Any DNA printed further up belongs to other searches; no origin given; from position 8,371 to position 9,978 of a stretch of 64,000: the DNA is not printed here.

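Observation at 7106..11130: Aromatic amino-acid decarboxylase coupled to a B12-radical-SAM enzyme, with a convergent Atg22-type exporter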

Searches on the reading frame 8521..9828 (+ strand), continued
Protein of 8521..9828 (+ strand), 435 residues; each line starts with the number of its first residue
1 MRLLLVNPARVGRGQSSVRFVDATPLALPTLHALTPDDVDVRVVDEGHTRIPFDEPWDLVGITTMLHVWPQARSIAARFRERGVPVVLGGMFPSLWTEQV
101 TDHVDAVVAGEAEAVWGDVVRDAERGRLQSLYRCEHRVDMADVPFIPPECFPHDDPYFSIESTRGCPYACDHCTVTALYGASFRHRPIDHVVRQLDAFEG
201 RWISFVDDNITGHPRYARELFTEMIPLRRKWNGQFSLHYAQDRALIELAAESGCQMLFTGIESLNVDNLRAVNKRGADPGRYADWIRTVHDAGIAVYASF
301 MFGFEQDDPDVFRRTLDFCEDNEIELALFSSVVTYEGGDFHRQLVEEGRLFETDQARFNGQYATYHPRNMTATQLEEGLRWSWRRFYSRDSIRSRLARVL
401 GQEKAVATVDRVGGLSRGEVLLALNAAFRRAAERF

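Call 19: find_related_loci(query=A1, collection=genome_contigs, flank=10000)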
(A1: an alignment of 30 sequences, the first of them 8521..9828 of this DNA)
Query A1 (435 aa) in genome_contigs; peptide patterns used: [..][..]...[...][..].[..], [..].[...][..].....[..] (x = any residue, [..] = any of these).
599 stretches matched a pattern (row limit reached: there are more); 558 encode a relative of the query (tblastn E <= 1e-3); the best 80 are kept; 80 distinct loci.
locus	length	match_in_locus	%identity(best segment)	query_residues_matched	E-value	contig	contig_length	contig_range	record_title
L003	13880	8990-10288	59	1-435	0e+0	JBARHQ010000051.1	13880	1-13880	MAG: Thermodesulfovibrionales bacterium isolate MFD06487_ilm_asm_bin9 k127_83828, whole genome shotgun sequence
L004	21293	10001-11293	56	1-435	1e-176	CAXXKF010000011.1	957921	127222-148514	MAG: Candidatus Auribacterota bacterium isolate 3f4a19dc-99c9-43a0-a9f8-0f63e283074a genome assembly, contig: contig_11,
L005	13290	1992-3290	57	1-435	2e-173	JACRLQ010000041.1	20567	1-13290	MAG: Nitrospirae bacterium isolate NC_groundwater_1885_Pr3_B-0.1um_52_11 SR2-18-B1_coassembly_179090, whole genome shotg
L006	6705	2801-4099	57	1-435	3e-173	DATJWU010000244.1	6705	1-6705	MAG TPA_asm: Thermodesulfovibrionales bacterium isolate SMAG_U15107 k141_3149449, whole genome shotgun sequence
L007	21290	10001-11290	51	1-435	5e-159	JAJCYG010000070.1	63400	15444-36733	MAG: Actinomycetes bacterium isolate OFTM219 OFTM219_69, whole genome shotgun sequence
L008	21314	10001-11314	50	1-435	2e-150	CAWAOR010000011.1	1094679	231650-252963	MAG: uncultured delta proteobacterium isolate MFD02979.bin.1.141 genome assembly, contig: contig_27357, whole genome sho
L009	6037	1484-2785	47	1-435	4e-143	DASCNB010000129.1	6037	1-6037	MAG TPA_asm: Nitrospinota bacterium isolate Fu_MAG_119 c_000000749627, whole genome shotgun sequence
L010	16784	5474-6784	48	1-435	3e-142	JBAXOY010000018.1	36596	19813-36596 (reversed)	MAG: Chlamydiota bacterium isolate ELA517 MAG517_18, whole genome shotgun sequence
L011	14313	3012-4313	58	1-435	4e-180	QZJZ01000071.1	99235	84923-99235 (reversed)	MAG: Candidatus Auribacter fodinae isolate SURF_26 Ga0104751_1000156, whole genome shotgun sequence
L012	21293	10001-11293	47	1-429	2e-127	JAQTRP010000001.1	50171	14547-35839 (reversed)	MAG: Candidatus Omnitrophota bacterium isolate STB_166 NODE_1388_length_50171_cov_3.568620_Sandtown_B, whole genome shot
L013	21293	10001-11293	56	1-435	6e-178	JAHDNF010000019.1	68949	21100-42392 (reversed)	Bacterium isolate R3-B46 k141_97739, whole genome shotgun sequence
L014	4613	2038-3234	38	1-395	1e-97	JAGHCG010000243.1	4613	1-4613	MAG: bacterium isolate AUK276 PB_MBMC_230_c_000000000076, whole genome shotgun sequence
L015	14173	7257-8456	42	1-395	3e-96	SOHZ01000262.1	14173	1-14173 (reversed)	MAG: Anaerolineales bacterium isolate E26_bin7 NODE_161_length_14173_cov_15.174954, whole genome shotgun sequence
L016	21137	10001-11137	39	26-402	1e-95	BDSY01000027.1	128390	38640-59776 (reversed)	Bacterium BMS3Abin06 DNA, contig: NODE_1, whole genome shotgun sequence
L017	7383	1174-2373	38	1-401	9e-95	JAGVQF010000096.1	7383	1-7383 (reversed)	MAG: Candidatus Saganbacteria bacterium isolate DeMMO3_43 c_000000014087, whole genome shotgun sequence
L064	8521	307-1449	38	26-398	1e-80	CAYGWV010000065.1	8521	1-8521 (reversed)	MAG TPA_asm: uncultured Syntrophaceae bacterium isolate ERP119294_co2_516 genome assembly, contig: k141_3579164, whole g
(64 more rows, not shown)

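Call 21: find_encoding_contigs(protein=P0001, flank=10000, max_places=5)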
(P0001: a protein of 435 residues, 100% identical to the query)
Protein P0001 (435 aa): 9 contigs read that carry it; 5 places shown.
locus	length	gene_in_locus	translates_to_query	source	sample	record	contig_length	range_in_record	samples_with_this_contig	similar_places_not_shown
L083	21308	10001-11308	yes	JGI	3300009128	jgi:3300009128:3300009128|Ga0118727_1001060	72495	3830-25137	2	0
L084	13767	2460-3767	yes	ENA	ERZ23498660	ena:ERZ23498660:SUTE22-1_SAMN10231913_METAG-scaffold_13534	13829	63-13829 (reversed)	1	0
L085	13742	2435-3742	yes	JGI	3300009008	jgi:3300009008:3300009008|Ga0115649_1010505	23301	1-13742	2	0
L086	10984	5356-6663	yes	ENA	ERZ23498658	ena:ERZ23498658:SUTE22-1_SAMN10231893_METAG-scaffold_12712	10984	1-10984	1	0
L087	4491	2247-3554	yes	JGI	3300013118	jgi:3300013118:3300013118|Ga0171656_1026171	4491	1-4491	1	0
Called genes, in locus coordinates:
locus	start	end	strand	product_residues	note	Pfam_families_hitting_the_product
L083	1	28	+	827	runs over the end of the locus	PF11617:Cu-binding_MopE, PF13229:Beta_helix (weak)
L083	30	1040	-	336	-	PF13472:Lipase_GDSL_2 (weak)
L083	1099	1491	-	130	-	-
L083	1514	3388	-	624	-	PF02384:N6_Mtase, PF05175:MTS (weak)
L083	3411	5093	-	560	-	PF00375:SDF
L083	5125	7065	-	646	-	PF13360:PQQ_2 (faint)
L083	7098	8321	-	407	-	PF16697:Yop-YscD_cpl, PF00498:FHA, PF00512:HisKA, PF02518:HATPase_c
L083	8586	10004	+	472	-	PF00282:Pyridoxal_deC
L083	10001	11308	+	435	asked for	PF02310:B12-binding (faint), PF04055:Radical_SAM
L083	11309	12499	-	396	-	PF11700:ATG22, PF07690:MFS_1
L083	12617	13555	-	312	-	PF01797:Y1_Tnp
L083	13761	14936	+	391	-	PF00072:Response_reg, PF00563:EAL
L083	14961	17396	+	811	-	PF00989:PAS (faint), PF08448:PAS_4 (faint), PF08447:PAS_3, PF00512:HisKA (weak), PF02518:HATPase_c, PF00072:Response_reg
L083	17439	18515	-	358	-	PF00657:Lipase_GDSL (weak), PF13472:Lipase_GDSL_2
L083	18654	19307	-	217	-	PF00440:TetR_N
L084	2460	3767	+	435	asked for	PF02310:B12-binding (faint), PF04055:Radical_SAM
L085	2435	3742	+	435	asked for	PF02310:B12-binding (faint), PF04055:Radical_SAM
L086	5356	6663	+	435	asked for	PF02310:B12-binding (faint), PF04055:Radical_SAM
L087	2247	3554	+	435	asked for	PF02310:B12-binding (faint), PF04055:Radical_SAM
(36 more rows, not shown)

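Call 22: find_encoding_contigs(protein=P0003, flank=8000, max_places=3)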
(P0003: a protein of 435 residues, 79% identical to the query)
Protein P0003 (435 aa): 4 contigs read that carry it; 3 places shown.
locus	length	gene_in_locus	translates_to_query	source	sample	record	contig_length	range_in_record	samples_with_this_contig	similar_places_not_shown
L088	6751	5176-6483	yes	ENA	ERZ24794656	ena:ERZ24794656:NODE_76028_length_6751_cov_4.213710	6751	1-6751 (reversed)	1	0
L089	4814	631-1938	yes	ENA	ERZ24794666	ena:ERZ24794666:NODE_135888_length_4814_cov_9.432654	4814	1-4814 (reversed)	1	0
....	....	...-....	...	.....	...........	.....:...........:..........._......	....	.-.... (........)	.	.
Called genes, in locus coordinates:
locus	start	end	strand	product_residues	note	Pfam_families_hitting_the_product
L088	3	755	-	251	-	?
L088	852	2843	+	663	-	PF13320:GH123_cat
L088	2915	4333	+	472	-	PF00324:AA_permease, PF13520:AA_permease_2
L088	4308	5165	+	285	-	PF00582:Usp (weak)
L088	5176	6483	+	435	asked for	PF02310:B12-binding (weak), PF04055:Radical_SAM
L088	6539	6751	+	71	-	?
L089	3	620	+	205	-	?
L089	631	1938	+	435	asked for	PF02310:B12-binding (weak), PF04055:Radical_SAM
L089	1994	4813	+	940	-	?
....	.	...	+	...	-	?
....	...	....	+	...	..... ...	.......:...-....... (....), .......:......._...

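Call 23: find_encoding_contigs(protein=P0004, flank=8000, max_places=3)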
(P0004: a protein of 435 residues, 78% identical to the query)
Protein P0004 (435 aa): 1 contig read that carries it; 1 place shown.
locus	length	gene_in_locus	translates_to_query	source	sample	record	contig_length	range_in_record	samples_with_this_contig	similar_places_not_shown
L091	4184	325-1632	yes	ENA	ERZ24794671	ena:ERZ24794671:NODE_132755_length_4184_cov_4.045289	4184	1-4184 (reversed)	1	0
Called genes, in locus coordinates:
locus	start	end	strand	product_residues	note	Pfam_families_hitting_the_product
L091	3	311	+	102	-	?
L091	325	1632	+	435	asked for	PF02310:B12-binding (faint), PF04055:Radical_SAM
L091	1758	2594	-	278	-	PF16697:Yop-YscD_cpl (weak), PF00498:FHA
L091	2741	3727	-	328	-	PF14238:DUF4340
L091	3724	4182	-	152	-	?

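Call 41: predict_structure(alignment_id=A1)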
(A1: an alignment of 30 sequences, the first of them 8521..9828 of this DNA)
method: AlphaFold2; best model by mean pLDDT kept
length: 435 residues; sequences in the alignment: 30
mean_pLDDT: 89.7   pTM: 0.88
mean pLDDT of the five models: 89.7, 89.4, 88.5, 87.8, 84.7
residues with pLDDT >= 90: 273; 70-90: 141; 50-70: 21; < 50: 0
segments of 3 or more residues with pLDDT < 50: none
pLDDT, mean of each block of 10 residues (from residue 1): 94 63 86 96 91 97 92 97 97 93 96 95 96 92 94 86 85 83 91 92 76 88 92 82 91 90 92 82 93 92 94 97 94 84 93 89 93 95 94 92 83 76 88 73
secondary structure, 60 per line:
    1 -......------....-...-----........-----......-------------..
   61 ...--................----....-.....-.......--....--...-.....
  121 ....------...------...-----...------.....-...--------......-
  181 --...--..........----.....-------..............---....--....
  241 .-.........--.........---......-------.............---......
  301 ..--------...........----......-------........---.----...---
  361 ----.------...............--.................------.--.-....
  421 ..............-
elements in order: E2-7 H14-17 H27-34 E40-45 E59-63 H66-81 E86-89 H91-95 H97-103 E106-109 H116-124 E131-133 E157-161 E163-165 H174-179 E183-185 H188-197 E202-206 H214-227 E231-234 H237-241 H243-251 E254-262 H266-271 H279-291 E295-302 H311-321 E326-331 H339-346 H372-386 H389-405 H417-434

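Call 43: fold_search(model_id=the predicted structure, library=pdb)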
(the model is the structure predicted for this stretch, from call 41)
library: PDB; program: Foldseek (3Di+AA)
matches with E <= 10: 1710; with E <= 0.001: 108
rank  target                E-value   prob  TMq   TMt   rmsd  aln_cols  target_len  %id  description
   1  6fd2_B                2.2e-21  1.00  0.77  0.74   7.9       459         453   19  Radical SAM 1,2-diol dehydratase AprD4 in complex with its substrate paromamine (released 2018-01-17)
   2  6fd2_A                1.3e-20  1.00  0.76  0.73   6.8       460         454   20  Radical SAM 1,2-diol dehydratase AprD4 in complex with its substrate paromamine (released 2018-01-17)
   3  9ccb                  8.6e-19  1.00  0.61  0.63   9.8       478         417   17  X-ray crystal structure of methyl-coenzyme M reductase glutamine methylase (MgmA) from Methanothermobacter marburgensis  (released 2025-01-01)
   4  6wte_B                4.8e-18  1.00  0.63  0.53  10.6       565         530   17  Structure of radical S-adenosylmethionine methyltransferase, TsrM, from Kitasatospora setae with cobalamin and [4Fe-4S (released 2020-12-23)
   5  6wte_A                2.3e-17  1.00  0.67  0.53   8.5       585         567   15  Structure of radical S-adenosylmethionine methyltransferase, TsrM, from Kitasatospora setae with cobalamin and [4Fe-4S (released 2020-12-23)
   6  6wtf_A                2.7e-17  1.00  0.57  0.47   8.3       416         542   18  Structure of radical S-adenosylmethionine methyltransferase, TsrM, from Kitasatospora setae with tryptophan substrate  (released 2020-12-23)
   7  6wtf_B                4.2e-17  1.00  0.64  0.53   9.6       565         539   16  Structure of radical S-adenosylmethionine methyltransferase, TsrM, from Kitasatospora setae with tryptophan substrate  (released 2020-12-23)
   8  9n1d                  4.0e-16  1.00  0.66  0.48   7.7       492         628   14  Crystal structure of CysS from Corallococcus sp. CA054B with 5'-deoxyadenosine and methionine bound (released 2026-01-28)
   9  9n1b                  1.3e-15  1.00  0.65  0.47   8.3       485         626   13  Crystal structure of CysS from Corallococcus sp. CA054B with 5'-deoxyadenosine, methionine, and pantetheinylated 3-metho (released 2026-01-28)
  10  9n1c                  2.2e-15  1.00  0.69  0.50   7.4       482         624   13  Crystal structure of CysS from Corallococcus sp. CA054B with 5'-deoxyadenosine, methionine, and pantetheinylated 3-ethox (released 2026-01-28)
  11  7mjz                  9.8e-15  1.00  0.60  0.58   5.0       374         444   14  The structure of MiaB with pentasulfide bridge (released 2021-09-15)
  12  7mjx_A                1.2e-14  1.00  0.62  0.61   4.3       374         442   13  MiaB in the complex with 5'-deoxyadenosine, methionine and RNA (released 2021-09-15)
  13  9a6d_A                2.1e-14  1.00  0.59  0.57   6.5       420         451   14  Integrative model of MTAB-YVFG by crosslinking MS and deep learning (released 2024-09-18)
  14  7mjw_A                3.4e-14  1.00  0.61  0.61   4.5       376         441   14  Methylated MiaB in the complex with 5'-deoxyadenosine, methionine and RNA (released 2021-09-15)
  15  7mjy_A                9.1e-14  1.00  0.62  0.60   4.5       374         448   14  MiaB in the complex with s-adenosyl-L-homocysteine and RNA (released 2021-09-15)
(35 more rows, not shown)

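Call 46: search_protein_families(library=pfam, proteins=[L003:7542-8933:+, L003:10288-11244:+, L005:3-1901:+, L007:11308-12330:+, L009:2809-4104:+, L010:6859-8301:+, L012:9004-9912:+, L089:1994-4813:+, L008:12353-13519:+, L011:4326-6311:+], max_evalue=0.001)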
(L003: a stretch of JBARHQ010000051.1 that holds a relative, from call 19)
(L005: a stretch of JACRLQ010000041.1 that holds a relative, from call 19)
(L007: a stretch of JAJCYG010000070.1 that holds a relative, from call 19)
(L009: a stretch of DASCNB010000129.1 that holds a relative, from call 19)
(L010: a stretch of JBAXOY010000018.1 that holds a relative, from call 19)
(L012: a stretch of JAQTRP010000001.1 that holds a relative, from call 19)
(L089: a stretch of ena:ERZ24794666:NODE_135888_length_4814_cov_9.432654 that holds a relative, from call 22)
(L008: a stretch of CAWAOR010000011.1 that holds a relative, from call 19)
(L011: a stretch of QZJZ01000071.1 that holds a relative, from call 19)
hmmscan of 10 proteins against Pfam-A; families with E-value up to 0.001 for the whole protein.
L003:7542-8933:+ (463 aa): 2 families
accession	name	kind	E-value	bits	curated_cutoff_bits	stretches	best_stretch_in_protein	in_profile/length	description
PF13091.12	PLDc_2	-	2.7e-41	141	27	2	304-427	2-128/132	PLD-like domain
PF00614.28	PLDc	-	3.8e-08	33.4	21.9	1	196-220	4-28/28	Phospholipase D Active site motif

L003:10288-11244:+ (318 aa): 0 families

L005:3-1901:+ (632 aa): 4 families
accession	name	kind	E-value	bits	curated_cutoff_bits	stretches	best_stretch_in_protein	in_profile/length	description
PF13549.11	ATP-grasp_5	-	3.2e-69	233.1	27.6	1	410-623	8-219/221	ATP-grasp domain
PF13607.11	Succ_CoA_lig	-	5.9e-54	182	27.4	1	79-214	1-136/138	Succinyl-CoA ligase like flavodoxin domain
PF19045.5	Ligase_CoA_2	-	9.3e-08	32.7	23.7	1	229-336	3-115/162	Ligase-CoA domain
PF13380.12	CoA_binding_2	-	7.1e-06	26.9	22.8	0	2-61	66-115/116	CoA binding domain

L007:11308-12330:+ (340 aa): 2 families
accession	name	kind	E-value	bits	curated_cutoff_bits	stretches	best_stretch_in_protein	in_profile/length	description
PF04055.27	Radical_SAM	-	6.4e-20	72.4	29.5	1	16-171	2-163/166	Radical SAM superfamily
PF13353.11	Fer4_12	-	0.00099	19.8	22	0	18-75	12-70/137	4Fe-4S single cluster domain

L009:2809-4104:+ (431 aa): 3 families
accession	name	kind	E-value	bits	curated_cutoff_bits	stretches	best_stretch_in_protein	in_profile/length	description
PF00109.32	ketoacyl-synt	-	8.6e-42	143.9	20.8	1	8-263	2-252/252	Beta-ketoacyl synthase, N-terminal domain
PF02801.28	Ketoacyl-synt_C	-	5.5e-35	120.4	20.8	1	271-385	1-118/119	Beta-ketoacyl synthase, C-terminal domain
PF00108.29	Thiolase_N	-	0.001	19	26.4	0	170-212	75-117/260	Thiolase, N-terminal domain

L010:6859-8301:+ (480 aa): 2 families
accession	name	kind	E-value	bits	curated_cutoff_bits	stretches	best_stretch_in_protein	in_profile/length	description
PF00109.32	ketoacyl-synt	-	5.5e-46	157.6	20.8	1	55-313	2-252/252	Beta-ketoacyl synthase, N-terminal domain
PF02801.28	Ketoacyl-synt_C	-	2.2e-23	83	20.8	1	321-436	1-119/119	Beta-ketoacyl synthase, C-terminal domain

L012:9004-9912:+ (302 aa): 2 families
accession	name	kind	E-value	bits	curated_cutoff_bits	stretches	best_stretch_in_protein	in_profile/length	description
PF00691.25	OmpA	-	3.1e-14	53.5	27.2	1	111-194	1-86/98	OmpA family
PF01476.26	LysM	-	2.1e-11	44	20.9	1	250-300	1-43/43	LysM domain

L089:1994-4813:+ (940 aa): 2 families
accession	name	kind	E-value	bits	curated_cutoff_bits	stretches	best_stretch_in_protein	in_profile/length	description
PF02901.20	PFL-like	-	4.2e-159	531.6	24.3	1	206-858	8-647/647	Pyruvate formate lyase-like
PF14864.11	Alkyl_sulf_C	-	0.00024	21.8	27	1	62-139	33-110/125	Alkyl sulfatase C-terminal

L008:12353-13519:+ (388 aa): 2 families
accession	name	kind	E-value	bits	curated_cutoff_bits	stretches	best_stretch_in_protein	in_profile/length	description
PF00589.27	Phage_integrase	-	5.7e-31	108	27.1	1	195-358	2-169/172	Phage integrase family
PF14659.12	Phage_int_SAM_3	-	6.9e-05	23.4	22.6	1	84-135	1-54/58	Phage integrase, N-terminal SAM-like domain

L011:4326-6311:+ (661 aa): 0 families

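Call 47: find_encoding_contigs(protein=P0034, flank=6000, max_places=2)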
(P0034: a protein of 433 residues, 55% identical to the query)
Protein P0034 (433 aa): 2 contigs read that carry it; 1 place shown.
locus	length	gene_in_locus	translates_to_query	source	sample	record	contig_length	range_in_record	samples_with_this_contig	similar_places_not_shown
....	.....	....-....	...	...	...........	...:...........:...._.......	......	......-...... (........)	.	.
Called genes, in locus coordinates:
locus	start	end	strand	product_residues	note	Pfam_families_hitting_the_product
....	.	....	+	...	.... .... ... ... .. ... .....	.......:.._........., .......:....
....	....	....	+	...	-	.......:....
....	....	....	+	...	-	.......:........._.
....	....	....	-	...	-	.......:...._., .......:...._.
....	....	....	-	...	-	-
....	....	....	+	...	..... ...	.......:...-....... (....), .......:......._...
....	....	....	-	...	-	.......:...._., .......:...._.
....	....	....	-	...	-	-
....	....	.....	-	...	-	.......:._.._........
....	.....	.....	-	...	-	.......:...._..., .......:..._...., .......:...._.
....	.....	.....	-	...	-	-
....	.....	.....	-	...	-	-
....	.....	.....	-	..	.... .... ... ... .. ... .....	-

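Call 48: find_encoding_contigs(protein=P0042, flank=6000, max_places=2)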
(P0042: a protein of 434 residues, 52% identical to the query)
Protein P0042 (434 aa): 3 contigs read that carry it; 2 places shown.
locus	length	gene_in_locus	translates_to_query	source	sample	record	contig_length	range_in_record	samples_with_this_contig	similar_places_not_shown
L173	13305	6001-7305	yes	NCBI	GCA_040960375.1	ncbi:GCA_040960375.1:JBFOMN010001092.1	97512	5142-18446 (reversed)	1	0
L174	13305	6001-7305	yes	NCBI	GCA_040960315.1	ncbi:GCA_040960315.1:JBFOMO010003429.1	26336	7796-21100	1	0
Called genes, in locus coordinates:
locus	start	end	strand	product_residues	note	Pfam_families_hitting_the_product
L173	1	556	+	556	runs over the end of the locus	PF03321:GH3, PF23571:GH3_M, PF23572:GH3_C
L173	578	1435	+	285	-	PF12147:Methyltransf_20, PF01209:Ubie_methyltran (weak), PF13847:Methyltransf_31 (weak), PF13649:Methyltransf_25 (weak)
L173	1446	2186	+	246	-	PF07608:DUF1571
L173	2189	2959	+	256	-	PF07608:DUF1571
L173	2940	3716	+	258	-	PF07608:DUF1571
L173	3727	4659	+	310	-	PF00561:Abhydrolase_1, PF12697:Abhydrolase_6, PF12146:Hydrolase_4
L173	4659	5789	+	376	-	PF04083:Abhydro_lipase (faint), PF12146:Hydrolase_4, PF00561:Abhydrolase_1, PF07819:PGAP1 (faint), PF12697:Abhydrolase_6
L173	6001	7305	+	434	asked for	PF02310:B12-binding (weak), PF19864:Radical_SAM_N2 (weak), PF04055:Radical_SAM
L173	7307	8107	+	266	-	PF00034:Cytochrom_C, PF13442:Cytochrome_CBB3, PF00034:Cytochrom_C, PF13442:Cytochrome_CBB3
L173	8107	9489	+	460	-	PF00115:COX1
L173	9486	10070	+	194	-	PF02433:FixO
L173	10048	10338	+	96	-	-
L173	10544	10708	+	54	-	-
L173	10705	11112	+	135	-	-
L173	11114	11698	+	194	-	-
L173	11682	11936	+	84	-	-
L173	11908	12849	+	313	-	PF00512:HisKA, PF02518:HATPase_c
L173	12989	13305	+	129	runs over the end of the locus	PF00355:Rieske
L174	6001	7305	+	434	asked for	PF02310:B12-binding (weak), PF19864:Radical_SAM_N2 (weak), PF04055:Radical_SAM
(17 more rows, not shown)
